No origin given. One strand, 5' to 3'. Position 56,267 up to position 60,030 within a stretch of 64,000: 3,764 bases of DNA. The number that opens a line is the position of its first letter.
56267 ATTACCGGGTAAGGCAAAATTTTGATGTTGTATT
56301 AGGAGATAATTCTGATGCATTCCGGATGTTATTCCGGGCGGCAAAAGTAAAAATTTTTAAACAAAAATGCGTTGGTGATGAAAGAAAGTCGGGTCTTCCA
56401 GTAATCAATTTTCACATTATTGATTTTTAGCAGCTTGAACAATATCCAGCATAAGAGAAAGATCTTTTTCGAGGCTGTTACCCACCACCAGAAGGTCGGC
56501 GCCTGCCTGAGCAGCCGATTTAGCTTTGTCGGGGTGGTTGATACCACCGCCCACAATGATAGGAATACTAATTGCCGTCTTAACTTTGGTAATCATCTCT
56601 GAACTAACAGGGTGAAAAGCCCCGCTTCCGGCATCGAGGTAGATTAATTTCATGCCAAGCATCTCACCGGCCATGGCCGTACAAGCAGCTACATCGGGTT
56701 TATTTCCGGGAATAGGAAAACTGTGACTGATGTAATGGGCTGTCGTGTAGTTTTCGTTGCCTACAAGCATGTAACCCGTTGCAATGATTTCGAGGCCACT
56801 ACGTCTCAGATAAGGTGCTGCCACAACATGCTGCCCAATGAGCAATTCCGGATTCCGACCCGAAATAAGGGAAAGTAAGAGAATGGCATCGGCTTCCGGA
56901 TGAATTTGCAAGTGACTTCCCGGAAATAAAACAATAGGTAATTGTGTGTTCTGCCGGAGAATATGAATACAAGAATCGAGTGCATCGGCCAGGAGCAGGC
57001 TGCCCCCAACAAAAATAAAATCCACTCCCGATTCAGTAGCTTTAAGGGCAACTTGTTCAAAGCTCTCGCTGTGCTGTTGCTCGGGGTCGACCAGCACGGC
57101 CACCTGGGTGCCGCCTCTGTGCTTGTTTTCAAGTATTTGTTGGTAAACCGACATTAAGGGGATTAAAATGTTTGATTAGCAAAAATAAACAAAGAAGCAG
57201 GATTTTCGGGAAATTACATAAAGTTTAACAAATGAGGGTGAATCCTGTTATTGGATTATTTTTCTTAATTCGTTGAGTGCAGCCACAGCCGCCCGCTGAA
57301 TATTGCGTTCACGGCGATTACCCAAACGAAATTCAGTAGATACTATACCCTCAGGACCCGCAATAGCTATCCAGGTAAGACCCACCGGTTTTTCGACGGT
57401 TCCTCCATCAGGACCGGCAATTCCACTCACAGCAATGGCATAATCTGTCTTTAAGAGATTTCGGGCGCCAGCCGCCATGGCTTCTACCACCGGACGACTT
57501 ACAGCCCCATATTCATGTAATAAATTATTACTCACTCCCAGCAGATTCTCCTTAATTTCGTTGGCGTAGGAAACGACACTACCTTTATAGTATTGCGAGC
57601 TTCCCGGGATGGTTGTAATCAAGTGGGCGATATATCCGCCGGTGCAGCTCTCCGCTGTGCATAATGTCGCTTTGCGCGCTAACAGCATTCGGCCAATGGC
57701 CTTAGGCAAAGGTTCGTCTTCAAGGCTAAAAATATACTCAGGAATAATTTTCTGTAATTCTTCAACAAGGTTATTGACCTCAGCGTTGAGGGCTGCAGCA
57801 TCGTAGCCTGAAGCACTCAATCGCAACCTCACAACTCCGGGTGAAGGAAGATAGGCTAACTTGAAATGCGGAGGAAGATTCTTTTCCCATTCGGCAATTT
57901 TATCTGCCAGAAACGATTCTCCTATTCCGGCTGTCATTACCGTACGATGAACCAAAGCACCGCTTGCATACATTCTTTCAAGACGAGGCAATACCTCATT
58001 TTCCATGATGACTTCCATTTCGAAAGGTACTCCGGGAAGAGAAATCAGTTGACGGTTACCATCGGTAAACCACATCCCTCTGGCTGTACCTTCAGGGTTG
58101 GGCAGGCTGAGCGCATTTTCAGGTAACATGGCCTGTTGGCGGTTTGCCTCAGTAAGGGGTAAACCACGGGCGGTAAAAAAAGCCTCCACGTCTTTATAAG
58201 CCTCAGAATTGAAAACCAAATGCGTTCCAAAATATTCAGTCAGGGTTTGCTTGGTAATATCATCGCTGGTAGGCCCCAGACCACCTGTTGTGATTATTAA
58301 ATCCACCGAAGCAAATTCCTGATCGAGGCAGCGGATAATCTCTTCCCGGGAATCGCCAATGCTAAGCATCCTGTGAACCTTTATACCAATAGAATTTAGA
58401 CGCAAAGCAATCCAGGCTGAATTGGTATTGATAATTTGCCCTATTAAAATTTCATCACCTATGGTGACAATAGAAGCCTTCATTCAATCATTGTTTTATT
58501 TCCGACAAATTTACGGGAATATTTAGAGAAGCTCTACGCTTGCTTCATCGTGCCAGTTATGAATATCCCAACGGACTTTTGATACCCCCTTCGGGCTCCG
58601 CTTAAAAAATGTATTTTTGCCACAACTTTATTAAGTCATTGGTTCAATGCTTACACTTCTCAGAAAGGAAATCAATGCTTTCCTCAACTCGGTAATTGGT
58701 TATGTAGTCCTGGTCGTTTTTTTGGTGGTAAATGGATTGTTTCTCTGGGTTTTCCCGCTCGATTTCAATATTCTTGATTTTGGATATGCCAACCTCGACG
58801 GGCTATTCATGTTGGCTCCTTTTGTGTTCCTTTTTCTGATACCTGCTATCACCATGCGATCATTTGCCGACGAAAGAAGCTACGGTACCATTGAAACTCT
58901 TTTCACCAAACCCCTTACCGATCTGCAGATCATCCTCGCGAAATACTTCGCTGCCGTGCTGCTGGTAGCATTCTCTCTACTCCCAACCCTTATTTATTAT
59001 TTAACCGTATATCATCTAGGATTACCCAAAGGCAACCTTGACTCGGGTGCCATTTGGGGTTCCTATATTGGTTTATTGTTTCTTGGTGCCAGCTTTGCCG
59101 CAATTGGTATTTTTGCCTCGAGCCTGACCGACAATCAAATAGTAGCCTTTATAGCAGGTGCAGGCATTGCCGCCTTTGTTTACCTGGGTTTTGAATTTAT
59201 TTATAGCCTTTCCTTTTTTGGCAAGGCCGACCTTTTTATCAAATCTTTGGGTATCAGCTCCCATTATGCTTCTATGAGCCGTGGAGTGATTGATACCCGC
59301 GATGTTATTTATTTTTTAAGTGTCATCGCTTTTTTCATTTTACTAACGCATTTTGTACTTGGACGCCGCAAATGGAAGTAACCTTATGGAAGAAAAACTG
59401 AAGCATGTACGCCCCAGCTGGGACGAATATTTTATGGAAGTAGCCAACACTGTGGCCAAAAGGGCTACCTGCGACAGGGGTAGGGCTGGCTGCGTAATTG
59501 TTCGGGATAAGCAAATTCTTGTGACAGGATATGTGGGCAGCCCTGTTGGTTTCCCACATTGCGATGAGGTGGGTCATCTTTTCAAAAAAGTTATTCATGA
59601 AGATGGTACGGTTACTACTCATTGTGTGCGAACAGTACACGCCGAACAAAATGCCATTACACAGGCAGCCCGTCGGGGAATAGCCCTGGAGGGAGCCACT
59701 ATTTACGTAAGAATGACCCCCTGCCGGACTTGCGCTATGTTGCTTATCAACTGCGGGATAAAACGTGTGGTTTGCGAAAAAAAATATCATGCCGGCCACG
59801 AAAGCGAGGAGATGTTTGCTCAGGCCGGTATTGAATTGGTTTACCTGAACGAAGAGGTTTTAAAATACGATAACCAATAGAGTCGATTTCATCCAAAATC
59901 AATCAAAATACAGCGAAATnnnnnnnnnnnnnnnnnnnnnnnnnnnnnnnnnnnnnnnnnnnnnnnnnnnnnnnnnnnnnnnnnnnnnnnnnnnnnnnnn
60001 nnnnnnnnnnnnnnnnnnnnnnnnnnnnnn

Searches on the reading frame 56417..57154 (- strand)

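Call 39: search_protein_families(library=pfam, proteins=[window:56417-57154:-], max_evalue=0.05)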
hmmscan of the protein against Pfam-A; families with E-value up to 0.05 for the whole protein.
window:56417-57154:- (245 aa): 14 families
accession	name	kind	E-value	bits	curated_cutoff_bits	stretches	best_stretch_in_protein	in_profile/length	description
PF01884.23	PcrB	-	3.6e-40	138.3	23.9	1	20-242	10-225/226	PcrB family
PF00977.27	His_biosynth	-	1.4e-07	31.7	23.6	1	179-243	56-120/228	Histidine biosynthesis protein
PF04131.20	NanE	-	9e-05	22.2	27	1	194-231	142-179/192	Putative N-acetylmannosamine-6-phosphate epimerase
PF02581.23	TMP-TENI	-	0.0001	22.2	27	1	179-224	133-176/180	Thiamine monophosphate synthase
PF01180.27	DHO_dh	-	0.00027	20.6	27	1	179-230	221-274/291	Dihydroorotate dehydrogenase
PF00290.26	Trp_syntA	-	0.0003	20.2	27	1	185-232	187-233/259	Tryptophan synthase alpha chain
PF01207.24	Dus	-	0.00075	19.1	20.4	1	186-230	174-219/311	Dihydrouridine synthase (Dus)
PF02310.24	B12-binding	-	0.0017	18.6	32.1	0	17-88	30-97/121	B12 binding domain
PF00834.25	Ribul_P_3_epim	-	0.0045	16.9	21.1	1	178-227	143-196/198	Ribulose-phosphate 3 epimerase family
PF01070.24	FMN_dh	-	0.0047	16.5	24.9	1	183-226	205-247/350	FMN-dependent dehydrogenase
PF04481.18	DUF561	-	0.0089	15.7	21.6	1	185-226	50-89/243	Protein of unknown function (DUF561)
PF05690.20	ThiG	-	0.01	15.7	23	1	184-227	163-206/247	Thiazole biosynthesis protein ThiG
PF04309.18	G3P_antiterm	-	0.017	15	27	1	185-222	128-165/173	Glycerol-3-phosphate responsive antiterminator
PF00478.31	IMPDH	-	0.042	13.3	25.6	0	170-225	119-173/345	IMP dehydrogenase / GMP reductase domain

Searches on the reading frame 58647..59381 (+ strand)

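Call 39: search_protein_families(library=pfam, proteins=[window:58647-59381:+], max_evalue=0.05)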
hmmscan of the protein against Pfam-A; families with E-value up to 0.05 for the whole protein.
window:58647-59381:+ (244 aa): 4 families
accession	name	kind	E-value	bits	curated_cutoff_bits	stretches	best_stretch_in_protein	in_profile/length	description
PF12698.13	ABC2_membrane_3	-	4.1e-07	29.9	31.6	1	52-186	163-293/347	ABC-2 family transporter protein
PF12730.13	ABC2_membrane_4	-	9e-07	29.5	27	1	24-169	21-170/179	ABC-2 family transporter protein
PF12679.13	ABC2_membrane_2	-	1.7e-06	27.9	27.2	1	53-186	74-203/283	ABC-2 family transporter protein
PF13346.12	ABC2_membrane_5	-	0.00027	21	25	1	54-234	39-193/205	ABC-2 family transporter protein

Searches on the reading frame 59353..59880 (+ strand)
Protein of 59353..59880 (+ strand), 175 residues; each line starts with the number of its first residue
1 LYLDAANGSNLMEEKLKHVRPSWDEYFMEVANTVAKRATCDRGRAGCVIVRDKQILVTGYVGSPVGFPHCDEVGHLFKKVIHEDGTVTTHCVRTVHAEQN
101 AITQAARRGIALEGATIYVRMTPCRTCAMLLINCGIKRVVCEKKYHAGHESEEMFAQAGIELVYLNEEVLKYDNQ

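Call 39: search_protein_families(library=pfam, proteins=[window:59353-59880:+], max_evalue=0.05)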
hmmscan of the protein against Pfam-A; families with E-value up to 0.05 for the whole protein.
window:59353-59880:+ (175 aa): 5 families
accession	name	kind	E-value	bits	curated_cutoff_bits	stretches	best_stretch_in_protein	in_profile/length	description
PF00383.29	dCMP_cyt_deam_1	-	8.1e-28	96.8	25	1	22-141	2-100/102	Cytidine and deoxycytidylate deaminase zinc-binding region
PF14437.12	MafB19-deam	-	9.7e-19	68.1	27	1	22-145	2-103/142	MafB19-like deaminase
PF14439.12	Bd3614-deam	-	0.00051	20.5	38.5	1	93-145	33-88/113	Bd3614-like deaminase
PF18774.7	APOBEC4_like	-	0.022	15.1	26.7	1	92-146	32-87/131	APOBEC4-like -AID/APOBEC-deaminase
PF18771.7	APOBEC3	-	0.027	15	27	1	87-134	20-73/137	APOBEC3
